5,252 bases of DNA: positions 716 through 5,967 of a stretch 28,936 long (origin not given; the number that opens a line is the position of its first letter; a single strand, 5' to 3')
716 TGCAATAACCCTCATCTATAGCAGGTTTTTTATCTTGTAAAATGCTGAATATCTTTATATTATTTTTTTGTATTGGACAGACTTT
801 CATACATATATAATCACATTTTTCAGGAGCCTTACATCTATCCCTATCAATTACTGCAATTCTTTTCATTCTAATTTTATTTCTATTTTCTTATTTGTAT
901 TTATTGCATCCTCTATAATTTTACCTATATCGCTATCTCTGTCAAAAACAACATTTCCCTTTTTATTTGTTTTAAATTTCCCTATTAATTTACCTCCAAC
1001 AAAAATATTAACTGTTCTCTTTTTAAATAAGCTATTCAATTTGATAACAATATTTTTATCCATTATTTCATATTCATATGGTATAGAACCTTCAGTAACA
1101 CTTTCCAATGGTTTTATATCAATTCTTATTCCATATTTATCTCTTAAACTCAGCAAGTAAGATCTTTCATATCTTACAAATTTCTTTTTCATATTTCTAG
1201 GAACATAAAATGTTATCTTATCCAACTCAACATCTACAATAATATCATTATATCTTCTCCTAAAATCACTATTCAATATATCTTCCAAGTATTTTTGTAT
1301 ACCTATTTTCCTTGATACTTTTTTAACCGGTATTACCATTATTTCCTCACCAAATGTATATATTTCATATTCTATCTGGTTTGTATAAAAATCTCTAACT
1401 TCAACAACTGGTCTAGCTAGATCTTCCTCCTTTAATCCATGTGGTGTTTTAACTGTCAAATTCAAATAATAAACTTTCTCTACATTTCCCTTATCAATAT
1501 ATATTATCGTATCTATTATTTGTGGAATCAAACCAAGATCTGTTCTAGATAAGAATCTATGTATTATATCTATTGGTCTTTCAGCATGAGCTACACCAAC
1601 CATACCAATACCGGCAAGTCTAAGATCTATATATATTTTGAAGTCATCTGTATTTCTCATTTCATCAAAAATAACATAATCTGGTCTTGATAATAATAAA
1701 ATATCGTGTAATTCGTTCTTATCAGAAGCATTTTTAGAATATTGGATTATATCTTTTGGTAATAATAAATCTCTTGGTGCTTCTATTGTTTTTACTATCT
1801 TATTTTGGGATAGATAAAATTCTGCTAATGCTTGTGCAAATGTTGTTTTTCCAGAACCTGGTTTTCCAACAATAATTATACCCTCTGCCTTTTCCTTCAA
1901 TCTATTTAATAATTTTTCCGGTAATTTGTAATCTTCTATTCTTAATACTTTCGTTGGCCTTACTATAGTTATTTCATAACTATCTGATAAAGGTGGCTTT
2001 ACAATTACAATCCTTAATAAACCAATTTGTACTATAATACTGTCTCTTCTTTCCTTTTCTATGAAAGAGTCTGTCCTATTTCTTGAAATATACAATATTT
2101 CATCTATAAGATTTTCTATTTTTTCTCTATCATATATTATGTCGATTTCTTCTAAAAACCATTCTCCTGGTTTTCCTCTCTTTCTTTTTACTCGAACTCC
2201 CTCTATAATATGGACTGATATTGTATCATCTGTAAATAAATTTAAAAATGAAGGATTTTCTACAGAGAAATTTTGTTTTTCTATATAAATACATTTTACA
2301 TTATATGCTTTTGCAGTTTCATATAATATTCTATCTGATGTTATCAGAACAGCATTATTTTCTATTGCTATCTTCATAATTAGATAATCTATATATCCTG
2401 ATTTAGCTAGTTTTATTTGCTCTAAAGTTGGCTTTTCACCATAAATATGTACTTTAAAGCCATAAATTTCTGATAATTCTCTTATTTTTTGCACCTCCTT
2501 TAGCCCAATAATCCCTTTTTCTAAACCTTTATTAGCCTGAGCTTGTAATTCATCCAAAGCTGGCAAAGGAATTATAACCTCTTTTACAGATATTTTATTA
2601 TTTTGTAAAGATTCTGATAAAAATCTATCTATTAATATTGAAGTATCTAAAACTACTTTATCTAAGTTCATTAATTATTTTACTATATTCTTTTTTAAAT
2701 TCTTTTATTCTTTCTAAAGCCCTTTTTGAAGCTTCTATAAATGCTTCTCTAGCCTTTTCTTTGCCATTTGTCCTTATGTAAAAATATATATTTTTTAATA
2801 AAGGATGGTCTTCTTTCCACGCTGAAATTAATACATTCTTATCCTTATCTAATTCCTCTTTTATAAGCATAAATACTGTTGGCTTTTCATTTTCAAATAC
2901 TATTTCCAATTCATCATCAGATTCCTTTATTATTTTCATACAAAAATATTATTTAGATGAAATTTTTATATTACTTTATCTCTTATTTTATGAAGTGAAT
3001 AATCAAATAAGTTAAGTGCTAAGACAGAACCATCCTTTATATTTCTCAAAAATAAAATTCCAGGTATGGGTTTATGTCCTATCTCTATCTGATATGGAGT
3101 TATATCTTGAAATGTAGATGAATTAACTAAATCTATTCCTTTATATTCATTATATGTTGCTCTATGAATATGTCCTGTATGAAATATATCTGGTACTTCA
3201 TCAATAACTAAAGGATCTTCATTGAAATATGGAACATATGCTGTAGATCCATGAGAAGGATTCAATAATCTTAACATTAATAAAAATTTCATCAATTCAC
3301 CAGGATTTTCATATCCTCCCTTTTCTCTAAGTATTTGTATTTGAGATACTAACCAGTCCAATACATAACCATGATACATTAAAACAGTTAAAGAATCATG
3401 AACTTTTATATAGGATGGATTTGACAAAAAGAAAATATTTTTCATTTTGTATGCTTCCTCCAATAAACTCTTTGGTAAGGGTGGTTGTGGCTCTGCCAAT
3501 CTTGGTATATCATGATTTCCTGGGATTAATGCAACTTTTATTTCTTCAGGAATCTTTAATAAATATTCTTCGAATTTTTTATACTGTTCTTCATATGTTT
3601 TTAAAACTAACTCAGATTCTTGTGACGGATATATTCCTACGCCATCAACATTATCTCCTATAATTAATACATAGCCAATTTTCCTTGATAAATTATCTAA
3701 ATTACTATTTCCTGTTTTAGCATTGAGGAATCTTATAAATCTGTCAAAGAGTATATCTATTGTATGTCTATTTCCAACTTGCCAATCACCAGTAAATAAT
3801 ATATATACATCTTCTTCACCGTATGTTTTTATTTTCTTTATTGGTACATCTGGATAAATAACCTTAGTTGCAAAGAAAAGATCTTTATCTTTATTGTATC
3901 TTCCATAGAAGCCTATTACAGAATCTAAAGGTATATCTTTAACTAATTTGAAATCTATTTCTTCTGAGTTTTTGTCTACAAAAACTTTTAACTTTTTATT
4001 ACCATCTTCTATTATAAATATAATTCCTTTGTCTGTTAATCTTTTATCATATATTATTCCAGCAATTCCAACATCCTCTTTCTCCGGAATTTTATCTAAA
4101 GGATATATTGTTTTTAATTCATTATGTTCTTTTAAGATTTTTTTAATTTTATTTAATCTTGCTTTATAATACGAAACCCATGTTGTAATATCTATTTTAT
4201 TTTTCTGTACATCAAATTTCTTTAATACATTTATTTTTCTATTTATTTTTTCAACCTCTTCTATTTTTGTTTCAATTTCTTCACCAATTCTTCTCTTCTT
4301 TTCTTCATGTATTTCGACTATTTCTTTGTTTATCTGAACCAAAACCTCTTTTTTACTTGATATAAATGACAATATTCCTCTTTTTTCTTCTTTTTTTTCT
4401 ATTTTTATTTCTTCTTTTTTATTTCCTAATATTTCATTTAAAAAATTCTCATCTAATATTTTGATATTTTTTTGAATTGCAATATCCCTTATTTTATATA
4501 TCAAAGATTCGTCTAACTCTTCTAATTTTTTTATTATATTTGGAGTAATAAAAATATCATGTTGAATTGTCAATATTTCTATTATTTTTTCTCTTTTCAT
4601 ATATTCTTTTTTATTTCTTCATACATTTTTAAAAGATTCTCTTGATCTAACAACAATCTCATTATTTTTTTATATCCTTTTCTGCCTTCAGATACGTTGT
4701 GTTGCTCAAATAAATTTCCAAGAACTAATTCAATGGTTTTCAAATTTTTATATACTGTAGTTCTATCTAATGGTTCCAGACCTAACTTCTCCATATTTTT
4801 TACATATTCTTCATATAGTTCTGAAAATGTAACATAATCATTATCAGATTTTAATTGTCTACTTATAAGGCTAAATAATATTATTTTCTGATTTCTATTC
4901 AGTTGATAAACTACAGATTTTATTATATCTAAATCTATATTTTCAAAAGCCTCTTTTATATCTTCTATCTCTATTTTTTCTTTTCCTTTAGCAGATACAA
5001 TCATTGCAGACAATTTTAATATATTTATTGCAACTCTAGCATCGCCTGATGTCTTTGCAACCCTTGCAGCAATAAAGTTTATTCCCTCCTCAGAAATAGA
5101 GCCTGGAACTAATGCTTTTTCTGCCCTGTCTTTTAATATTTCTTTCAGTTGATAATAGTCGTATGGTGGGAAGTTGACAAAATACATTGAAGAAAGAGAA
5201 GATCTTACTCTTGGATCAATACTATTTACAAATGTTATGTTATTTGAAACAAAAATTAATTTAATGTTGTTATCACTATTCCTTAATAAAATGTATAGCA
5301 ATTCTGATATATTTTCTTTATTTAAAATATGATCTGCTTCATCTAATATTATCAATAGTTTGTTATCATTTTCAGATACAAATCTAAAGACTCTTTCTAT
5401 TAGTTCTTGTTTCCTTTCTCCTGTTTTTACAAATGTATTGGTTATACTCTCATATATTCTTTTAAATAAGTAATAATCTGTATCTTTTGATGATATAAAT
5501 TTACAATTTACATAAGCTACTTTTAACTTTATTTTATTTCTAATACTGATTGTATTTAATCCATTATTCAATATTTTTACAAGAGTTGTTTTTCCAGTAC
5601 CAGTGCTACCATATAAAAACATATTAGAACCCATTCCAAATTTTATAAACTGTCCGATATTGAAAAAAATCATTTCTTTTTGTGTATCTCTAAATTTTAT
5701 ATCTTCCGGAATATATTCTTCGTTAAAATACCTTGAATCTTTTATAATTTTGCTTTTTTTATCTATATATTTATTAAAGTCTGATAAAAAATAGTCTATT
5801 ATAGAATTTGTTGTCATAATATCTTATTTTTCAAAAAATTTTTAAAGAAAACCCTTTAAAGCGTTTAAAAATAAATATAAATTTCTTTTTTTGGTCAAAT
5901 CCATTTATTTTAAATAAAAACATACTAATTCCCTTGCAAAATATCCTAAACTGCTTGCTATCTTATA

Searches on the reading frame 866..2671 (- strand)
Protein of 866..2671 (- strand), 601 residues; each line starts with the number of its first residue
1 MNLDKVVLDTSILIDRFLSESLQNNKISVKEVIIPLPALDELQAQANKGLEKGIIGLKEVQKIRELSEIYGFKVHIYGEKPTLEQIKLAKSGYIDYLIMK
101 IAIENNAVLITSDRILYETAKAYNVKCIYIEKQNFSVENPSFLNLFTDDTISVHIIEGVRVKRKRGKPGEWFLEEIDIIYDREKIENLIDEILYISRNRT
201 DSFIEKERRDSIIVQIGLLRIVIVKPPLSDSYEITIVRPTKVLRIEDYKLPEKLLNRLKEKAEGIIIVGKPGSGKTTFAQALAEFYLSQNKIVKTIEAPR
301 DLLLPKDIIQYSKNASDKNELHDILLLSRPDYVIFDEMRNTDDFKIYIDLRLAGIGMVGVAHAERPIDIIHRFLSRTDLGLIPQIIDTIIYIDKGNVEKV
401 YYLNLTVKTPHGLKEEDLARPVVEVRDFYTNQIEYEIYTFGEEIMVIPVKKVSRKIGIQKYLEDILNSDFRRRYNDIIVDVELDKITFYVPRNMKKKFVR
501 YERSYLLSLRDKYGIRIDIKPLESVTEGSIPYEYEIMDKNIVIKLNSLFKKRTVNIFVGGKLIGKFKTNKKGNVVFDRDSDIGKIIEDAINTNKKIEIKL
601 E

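Call 6: search_protein_families(library=pfam, proteins=[window:866-2671:-], max_evalue=0.01)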
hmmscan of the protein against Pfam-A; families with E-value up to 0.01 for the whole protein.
window:866-2671:- (601 aa): 16 families
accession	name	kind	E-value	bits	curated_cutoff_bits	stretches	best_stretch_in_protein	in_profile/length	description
PF01850.27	PIN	-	1.5e-07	32.5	23.6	1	6-121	1-119/120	PIN domain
PF00437.27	T2SSE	-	3.9e-07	29.5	24.9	1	253-374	133-256/370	Type II/IV secretion system protein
PF20720.3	nSTAND3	-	6.4e-06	26.4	27.2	1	260-302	15-57/155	Novel STAND NTPase 3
PF13238.12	AAA_18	-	5.7e-05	24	29.4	1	265-313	1-49/128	AAA domain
PF13173.12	AAA_14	-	0.00029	21.3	27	1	265-348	5-81/129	AAA domain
PF13671.12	AAA_33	-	0.00062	20.5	27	1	265-303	2-40/143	AAA domain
PF13638.12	PIN_4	-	0.00082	20.1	21.9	1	6-128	1-129/132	PIN domain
PF13401.12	AAA_22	-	0.001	19.8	27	1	263-301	6-44/130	AAA domain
PF13191.12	AAA_16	-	0.0012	19.8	32.6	1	253-374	14-124/167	AAA ATPase domain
PF07728.20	AAA_5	-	0.0013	19.2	22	1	265-302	2-37/139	AAA domain (dynein-related subfamily)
PF08433.16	KTI12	-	0.0033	17.4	22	1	265-338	4-79/271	Chromatin associated protein KTI12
PF00004.35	AAA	-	0.004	18.1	21.2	0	265-326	1-62/131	ATPase family associated with various cellular activities (AAA)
PF03029.23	ATP_bind_1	-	0.0071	16.6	27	0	267-295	1-29/240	Conserved hypothetical ATP binding protein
PF05729.18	NACHT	-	0.0077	16.5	26.7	0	265-284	3-22/167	NACHT domain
PF00005.33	ABC_tran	-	0.009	17.1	25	0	262-292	11-41/137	ABC transporter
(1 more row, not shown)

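Call 80: search_protein_families(library=ncbifam, proteins=[window:866-2671:-], max_evalue=0.001)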
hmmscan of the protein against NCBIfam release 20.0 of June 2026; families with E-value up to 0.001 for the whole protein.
window:866-2671:- (601 aa): 10 families
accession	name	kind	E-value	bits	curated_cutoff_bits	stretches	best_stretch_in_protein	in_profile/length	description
NF010335.0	PRK13764.1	equivalog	9e-199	662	340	1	4-600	4-612/613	ATPase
NF053733.1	HJMigATPsPINA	equivalog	5.1e-151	503.6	800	1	8-520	2-499/502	holliday junction branch migration ATPase PINA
NF041000.1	ATPase_ComGA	equivalog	1.7e-09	37.1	300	1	252-374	117-243/267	competence type IV pilus ATPase ComGA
TIGR01420.1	pilT_fam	subfamily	2e-08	33.9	319.1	1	180-374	41-240/343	PilT/PilU family type 4a pilus ATPase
TIGR02788.1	VirB11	equivalog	2.3e-08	33.5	249.95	1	261-367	143-256/308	P-type DNA transfer ATPase VirB11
NF010425.0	PRK13851.1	equivalog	2.2e-05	23.5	461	1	263-372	163-279/344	type IV secretion system protein VirB11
NF058587.1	archaellum_moto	equivalog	3.7e-05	22.7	550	1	260-373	273-393/527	archaellum flagellar ATPase motor FlaI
NF010475.0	PRK13900.1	equivalog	0.00039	19.6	389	1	259-388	158-297/333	type IV secretion system ATPase VirB11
NF038214.1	IS21_help_AAA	equivalog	0.00042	20.1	200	1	260-338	88-160/232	IS21-like element helper ATPase IstB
NF005992.0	PRK08116.1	subfamily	0.00084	18.6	189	0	257-336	109-185/269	hypothetical protein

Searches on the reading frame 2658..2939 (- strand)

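Call 6: search_protein_families(library=pfam, proteins=[window:2658-2939:-], max_evalue=0.01)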
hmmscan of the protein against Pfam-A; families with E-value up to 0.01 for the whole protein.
window:2658-2939:- (93 aa): 1 family
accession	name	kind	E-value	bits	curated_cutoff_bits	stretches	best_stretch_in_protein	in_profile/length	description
PF13656.11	RNA_pol_L_2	-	3.9e-13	49.3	27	1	10-84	1-75/75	RNA polymerase Rpb3/Rpb11 dimerisation domain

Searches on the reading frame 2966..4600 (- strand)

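Call 6: search_protein_families(library=pfam, proteins=[window:2966-4600:-], max_evalue=0.01)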
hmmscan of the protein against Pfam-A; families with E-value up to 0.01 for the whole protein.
window:2966-4600:- (544 aa): 3 families
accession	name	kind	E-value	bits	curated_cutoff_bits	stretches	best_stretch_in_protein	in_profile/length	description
PF04042.21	DNA_pol_E_B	-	3e-12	46.9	29.1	1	336-477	62-203/210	DNA polymerase alpha/epsilon subunit B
PF00149.33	Metallophos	-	2.8e-09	38.1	21.5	1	267-479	3-189/191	Calcineurin-like phosphoesterase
PF01336.31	tRNA_anti-codon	-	9.1e-05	22.8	27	1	179-239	3-61/75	OB-fold nucleic acid binding domain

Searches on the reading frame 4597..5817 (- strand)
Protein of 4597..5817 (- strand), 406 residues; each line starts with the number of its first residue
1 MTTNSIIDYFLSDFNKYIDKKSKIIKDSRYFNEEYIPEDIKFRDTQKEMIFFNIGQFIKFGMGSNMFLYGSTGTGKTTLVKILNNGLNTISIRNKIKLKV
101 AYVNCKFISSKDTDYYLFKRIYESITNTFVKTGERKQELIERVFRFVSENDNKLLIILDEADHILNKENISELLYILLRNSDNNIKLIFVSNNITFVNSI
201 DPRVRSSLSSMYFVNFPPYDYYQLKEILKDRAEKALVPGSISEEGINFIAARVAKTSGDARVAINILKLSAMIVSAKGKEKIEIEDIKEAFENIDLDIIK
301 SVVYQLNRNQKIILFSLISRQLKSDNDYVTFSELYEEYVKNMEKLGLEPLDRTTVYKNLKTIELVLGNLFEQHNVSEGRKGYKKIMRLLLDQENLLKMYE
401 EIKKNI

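Call 6: search_protein_families(library=pfam, proteins=[window:4597-5817:-], max_evalue=0.01)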
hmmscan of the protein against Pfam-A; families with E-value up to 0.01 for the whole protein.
window:4597-5817:- (406 aa): 19 families
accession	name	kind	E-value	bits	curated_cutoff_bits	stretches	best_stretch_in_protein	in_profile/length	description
PF22703.2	Cdc6_lid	-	6.8e-18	64.8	27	1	226-291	2-67/68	Cdc6 AAA+ ATPase-type lid domain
PF13401.12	AAA_22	-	8.5e-13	49.2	27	1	65-190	7-121/130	AAA domain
PF09079.17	Cdc6_C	-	4.1e-11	43.2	25.1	1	303-396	3-94/96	CDC6, C terminal winged helix domain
PF00004.35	AAA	-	6.2e-10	40.1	21.2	1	66-208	1-123/131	ATPase family associated with various cellular activities (AAA)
PF01637.24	ATPase_2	-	5.4e-07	30.1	33.2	1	56-185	13-148/225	ATPase domain predominantly from Archaea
PF05729.18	NACHT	-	6.1e-07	29.8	26.7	1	66-180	3-116/167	NACHT domain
PF00931.28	NB-ARC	-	1.5e-06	28.1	23.5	1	65-193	20-137/248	NB-ARC domain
PF05673.19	DUF815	-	2.1e-06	27.5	23.8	1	39-89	29-79/249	Protein of unknown function (DUF815)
PF05621.17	TniB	-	6.7e-06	26.1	22.4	1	64-174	36-143/189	Bacterial TniB protein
PF24883.2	NPHP3_N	-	7.4e-06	26.7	24.8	1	66-191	25-163/164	Nephrocystin 3, N-terminal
PF13191.12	AAA_16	-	9.5e-06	26.6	32.6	1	61-188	22-165/167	AAA ATPase domain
PF22606.2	Cdc6-ORC-like_ATPase_lid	-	7e-05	23.1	27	1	223-276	5-58/60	Cdc6/ORC-like, ATPase lid domain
PF05970.20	PIF1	-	0.00027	21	25.9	1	47-102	6-58/223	PIF1-like helicase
PF17856.7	TIP49_C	-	0.00032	21.2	24.5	1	227-291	1-61/66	TIP49 AAA-lid domain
PF00270.35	DEAD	-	0.0007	19.8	26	0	103-191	74-157/167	DEAD/DEAH box helicase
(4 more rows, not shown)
